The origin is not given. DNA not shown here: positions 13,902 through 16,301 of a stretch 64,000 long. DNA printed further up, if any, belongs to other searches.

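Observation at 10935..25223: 14-kb operon coupling two ABC permease pairs (no ATPase) to two ~1300-aa exported proteins and an NHL/Yip1 membrane chimera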

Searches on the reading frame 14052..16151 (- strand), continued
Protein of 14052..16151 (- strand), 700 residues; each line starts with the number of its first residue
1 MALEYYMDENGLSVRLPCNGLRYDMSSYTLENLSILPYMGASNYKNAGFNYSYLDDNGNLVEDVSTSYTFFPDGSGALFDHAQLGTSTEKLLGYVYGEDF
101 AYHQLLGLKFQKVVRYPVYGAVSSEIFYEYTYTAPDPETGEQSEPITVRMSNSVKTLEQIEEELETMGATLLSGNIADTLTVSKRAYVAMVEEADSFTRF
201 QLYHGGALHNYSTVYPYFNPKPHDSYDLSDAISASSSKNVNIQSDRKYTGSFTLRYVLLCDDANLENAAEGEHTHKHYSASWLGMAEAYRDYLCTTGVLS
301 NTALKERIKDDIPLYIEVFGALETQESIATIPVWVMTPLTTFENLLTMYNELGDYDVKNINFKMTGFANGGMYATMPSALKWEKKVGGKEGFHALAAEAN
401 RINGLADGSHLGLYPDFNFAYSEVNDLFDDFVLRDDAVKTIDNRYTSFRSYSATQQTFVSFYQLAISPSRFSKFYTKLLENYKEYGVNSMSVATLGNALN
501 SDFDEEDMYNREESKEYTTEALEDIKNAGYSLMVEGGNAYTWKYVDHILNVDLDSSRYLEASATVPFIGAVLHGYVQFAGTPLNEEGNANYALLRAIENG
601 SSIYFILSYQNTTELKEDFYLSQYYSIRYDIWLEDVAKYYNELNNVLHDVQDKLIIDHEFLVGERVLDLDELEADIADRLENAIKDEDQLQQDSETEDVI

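Call 67: find_encoding_contigs(protein=P0351, flank=10000, max_places=1)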
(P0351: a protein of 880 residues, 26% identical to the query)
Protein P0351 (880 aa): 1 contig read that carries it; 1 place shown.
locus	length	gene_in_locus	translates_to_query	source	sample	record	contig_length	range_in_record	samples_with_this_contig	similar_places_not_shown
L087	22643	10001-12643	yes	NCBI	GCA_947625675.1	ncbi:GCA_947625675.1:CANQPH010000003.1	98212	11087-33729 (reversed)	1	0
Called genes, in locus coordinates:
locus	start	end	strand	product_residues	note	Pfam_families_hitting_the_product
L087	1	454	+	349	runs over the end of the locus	PF00356:LacI, PF00532:Peripla_BP_1, PF13407:Peripla_BP_4, PF13377:Peripla_BP_3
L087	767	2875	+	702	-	PF16403:Bact_surface_Ig-like (weak)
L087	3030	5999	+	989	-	PF01547:SBP_bac_1, PF13416:SBP_bac_8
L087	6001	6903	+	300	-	PF00528:BPD_transp_1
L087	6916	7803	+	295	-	PF00528:BPD_transp_1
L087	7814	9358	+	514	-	PF17170:DUF5128 (faint), PF01436:NHL (faint), PF13414:TPR_11 (faint)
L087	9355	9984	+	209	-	PF04893:Yip1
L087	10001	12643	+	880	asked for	PF18952:DUF5696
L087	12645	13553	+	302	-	-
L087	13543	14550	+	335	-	PF00528:BPD_transp_1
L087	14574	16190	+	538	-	PF14587:Glyco_hydr_30_2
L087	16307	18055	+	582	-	PF01301:Glyco_hydro_35, PF02449:Glyco_hydro_42, PF21317:BetaGal_ABD_1, PF21467:BetaGal_gal-bd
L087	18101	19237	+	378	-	PF02517:Rce1-like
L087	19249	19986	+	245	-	PF01643:Acyl-ACP_TE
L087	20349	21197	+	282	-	PF13509:S1_2, PF21543:CvfB_2nd (weak), PF00575:S1 (weak), PF17783:WHD_CvfB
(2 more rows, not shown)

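Call 73: find_encoding_contigs(protein=P0350, flank=10000, max_places=1)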
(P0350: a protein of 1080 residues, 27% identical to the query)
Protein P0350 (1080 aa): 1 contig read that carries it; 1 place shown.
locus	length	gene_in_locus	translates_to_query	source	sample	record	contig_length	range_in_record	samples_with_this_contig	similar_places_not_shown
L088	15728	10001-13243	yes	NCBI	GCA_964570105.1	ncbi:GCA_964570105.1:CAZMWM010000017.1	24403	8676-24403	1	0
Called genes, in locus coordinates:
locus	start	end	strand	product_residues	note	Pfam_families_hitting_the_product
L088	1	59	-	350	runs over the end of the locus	PF01408:GFO_IDH_MocA, PF02894:GFO_IDH_MocA_C, PF22725:GFO_IDH_MocA_C3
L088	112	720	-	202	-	PF12917:YfbR-like, PF13023:HD_3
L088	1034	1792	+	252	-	PF02511:Thy1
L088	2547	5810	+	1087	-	PF01547:SBP_bac_1, PF13416:SBP_bac_8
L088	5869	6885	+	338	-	PF00528:BPD_transp_1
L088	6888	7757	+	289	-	PF00528:BPD_transp_1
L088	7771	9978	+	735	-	PF01436:NHL (faint), PF04893:Yip1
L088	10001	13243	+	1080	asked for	PF18952:DUF5696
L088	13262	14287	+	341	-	PF00528:BPD_transp_1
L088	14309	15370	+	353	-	PF00528:BPD_transp_1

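Call 74: find_encoding_contigs(protein=P0347, flank=10000, max_places=1)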
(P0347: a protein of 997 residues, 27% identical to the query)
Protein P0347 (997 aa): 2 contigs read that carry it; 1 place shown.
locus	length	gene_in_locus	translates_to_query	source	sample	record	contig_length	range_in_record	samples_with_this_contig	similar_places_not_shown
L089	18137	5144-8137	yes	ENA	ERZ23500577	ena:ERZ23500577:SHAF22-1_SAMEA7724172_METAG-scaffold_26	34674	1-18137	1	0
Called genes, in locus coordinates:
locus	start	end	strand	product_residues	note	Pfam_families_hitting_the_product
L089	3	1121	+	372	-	?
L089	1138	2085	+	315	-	PF00528:BPD_transp_1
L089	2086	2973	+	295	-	PF00528:BPD_transp_1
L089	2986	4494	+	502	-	PF01436:NHL (weak)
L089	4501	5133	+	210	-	PF04893:Yip1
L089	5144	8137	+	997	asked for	PF18952:DUF5696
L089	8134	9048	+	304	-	PF00528:BPD_transp_1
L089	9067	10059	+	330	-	PF00528:BPD_transp_1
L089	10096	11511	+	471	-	PF01547:SBP_bac_1 (faint)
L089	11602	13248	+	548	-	PF18259:CBM65_1 (weak), PF18522:DUF5620 (weak)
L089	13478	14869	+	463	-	PF02386:TrkH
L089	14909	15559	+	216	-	PF02254:TrkA_N, PF03446:NAD_binding_2 (weak), PF03721:UDPG_MGDP_dh_N (weak), PF03807:F420_oxidored (weak), PF02080:TrkA_C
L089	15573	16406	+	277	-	PF09297:Zn_ribbon_NUD, PF00293:NUDIX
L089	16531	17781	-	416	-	PF01471:PG_binding_1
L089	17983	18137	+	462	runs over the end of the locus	PF02368:Big_2, PF22359:Big-like (weak), PF09587:PGA_cap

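Call 75: find_encoding_contigs(protein=P0303, flank=10000, max_places=1)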
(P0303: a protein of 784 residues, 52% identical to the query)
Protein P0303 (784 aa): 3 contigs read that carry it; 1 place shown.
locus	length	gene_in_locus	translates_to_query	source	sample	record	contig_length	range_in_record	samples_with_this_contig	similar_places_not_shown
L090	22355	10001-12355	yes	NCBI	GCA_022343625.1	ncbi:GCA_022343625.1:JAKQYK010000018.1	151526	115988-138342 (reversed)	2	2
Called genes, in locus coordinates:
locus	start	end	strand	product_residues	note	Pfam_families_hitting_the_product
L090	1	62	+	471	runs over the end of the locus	PF01565:FAD_binding_4, PF02913:FAD-oxidase_C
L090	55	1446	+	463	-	PF13187:Fer4_9 (faint), PF25160:LdpA_Fe-S-bd (faint), PF00037:Fer4 (faint), PF12838:Fer4_7, PF13183:Fer4_8, PF13484:Fer4_16 (weak), PF13534:Fer4_17, PF02754:CCG, +2 more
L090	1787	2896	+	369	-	PF00005:ABC_tran, PF13304:AAA_21 (faint), PF17912:OB_MalK, PF08402:TOBE_2 (weak)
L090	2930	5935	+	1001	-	PF01547:SBP_bac_1, PF13416:SBP_bac_8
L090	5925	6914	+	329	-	PF00528:BPD_transp_1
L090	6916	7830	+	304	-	PF00528:BPD_transp_1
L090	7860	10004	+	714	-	PF08450:SGL (faint), PF01436:NHL (weak), PF04893:Yip1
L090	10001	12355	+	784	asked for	PF18952:DUF5696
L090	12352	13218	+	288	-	PF00528:BPD_transp_1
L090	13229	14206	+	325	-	PF00528:BPD_transp_1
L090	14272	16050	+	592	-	PF00664:ABC_membrane, PF00005:ABC_tran, PF02463:SMC_N (faint)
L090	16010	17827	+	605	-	PF00664:ABC_membrane, PF00005:ABC_tran, PF02463:SMC_N (faint)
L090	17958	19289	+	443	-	PF00296:Bac_luciferase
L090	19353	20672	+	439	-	PF00296:Bac_luciferase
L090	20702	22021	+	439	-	PF00296:Bac_luciferase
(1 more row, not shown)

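Call 80: search_protein_representatives(protein=window:14052-16151:-)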
Query: 700 residues. Proteins with E-value up to 0.001 (for the whole library): 3605; up to 1e-10: 2736; up to 1e-30: 904. The best 150 are listed.
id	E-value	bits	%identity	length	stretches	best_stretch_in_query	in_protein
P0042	0.0e+00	1029.8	67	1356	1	1-699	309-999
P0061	1.3e-285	965.9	64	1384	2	1-695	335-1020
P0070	2.9e-248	842.5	58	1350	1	1-698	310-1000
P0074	7.4e-248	841.1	59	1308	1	1-699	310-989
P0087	3.7e-246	835.5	61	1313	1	2-693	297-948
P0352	5.4e-242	821.8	60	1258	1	1-694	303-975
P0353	8.4e-240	814.5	60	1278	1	1-692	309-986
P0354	2.8e-238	809.5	61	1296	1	1-694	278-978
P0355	7.4e-221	751.9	55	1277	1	1-686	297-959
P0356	1.1e-219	748.0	52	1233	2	1-694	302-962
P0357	1.3e-203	694.9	54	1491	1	2-689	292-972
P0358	1.1e-192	658.8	47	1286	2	1-692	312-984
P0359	2.4e-192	657.7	51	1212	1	1-693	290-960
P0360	2.2e-191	654.5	51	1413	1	1-683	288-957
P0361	6.6e-189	646.3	53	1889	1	1-689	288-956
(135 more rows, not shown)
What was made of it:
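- On Pfam DUF5696 (PF18952): The family has 3605 clusters at 50% identity in 1.84 billion representatives (call 80).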

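Call 85: search_protein_families(library=ncbifam, proteins=[L084:2916-4022:+], max_evalue=1e-10)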
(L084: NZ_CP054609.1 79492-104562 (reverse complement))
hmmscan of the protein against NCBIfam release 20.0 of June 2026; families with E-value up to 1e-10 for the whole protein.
L084:2916-4022:+ (369 aa): 169 families (the best 25 are shown)
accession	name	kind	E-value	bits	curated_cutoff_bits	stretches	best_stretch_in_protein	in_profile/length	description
NF008653.0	PRK11650.1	subfamily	3.4e-139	463.9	432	1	1-367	1-355/357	sn-glycerol-3-phosphate ABC transporter ATP-binding protein UgpC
NF008233.0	PRK11000.1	equivalog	1.8e-119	398.9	568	1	1-362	1-356/369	maltose/maltodextrin ABC transporter ATP-binding protein MalK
NF006987.0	PRK09452.1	equivalog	1.6e-102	343.1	482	1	4-308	18-316/378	spermidine/putrescine ABC transporter ATP-binding protein PotA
TIGR03265.1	PhnT2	equivalog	3e-94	316.1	457.7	1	4-350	5-343/353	putative 2-aminoethylphosphonate ABC transporter ATP-binding protein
NF040933.2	ABC_arch_GlcV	equivalog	1.1e-93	314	450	1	4-297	3-289/357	glucose ABC transporter ATP-binding protein GlcV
NF043075.1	MMSYN1_0197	equivalog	1.4e-92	310.3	550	1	5-357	4-337/341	spermidine/putrescine ABC transporter ATP-binding protein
TIGR01187.1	potA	subfamily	2.4e-91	306.2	355.6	1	37-334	2-296/325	polyamine ABC transporter ATP-binding protein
NF008513.0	PRK11432.1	equivalog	1.4e-82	277.4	496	1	4-354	7-340/351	ferric ABC transporter ATP-binding protein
NF040840.2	tungstate_WtpC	equivalog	3.5e-79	266.6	440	1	4-296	2-278/347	tungstate ABC transporter ATP-binding protein WtpC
TIGR03258.1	PhnT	equivalog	9.8e-77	258.4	499.15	1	2-241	7-245/359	2-aminoethylphosphonate ABC transport system ATP-binding subunit PhnT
TIGR00968.1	3a0106s01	subfamily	9.1e-74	247.9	342.75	1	5-238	2-233/237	sulfate ABC transporter ATP-binding protein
NF008621.0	PRK11607.1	equivalog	3.1e-73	246.7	613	1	6-296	22-304/377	putrescine ABC transporter ATP-binding subunit PotG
NF008105.0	PRK10851.1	equivalog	3.8e-67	226.5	502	1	4-267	3-263/362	sulfate/thiosulfate ABC transporter ATP-binding protein CysA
TIGR01186.1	proV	subfamily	1.9e-65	221.4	326.6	1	19-241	7-235/363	betaine/proline/choline family ABC transporter ATP-binding protein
TIGR03415.1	ABC_choXWV_ATP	equivalog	1.4e-55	188.9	483.75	1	21-282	40-311/382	choline ABC transporter ATP-binding protein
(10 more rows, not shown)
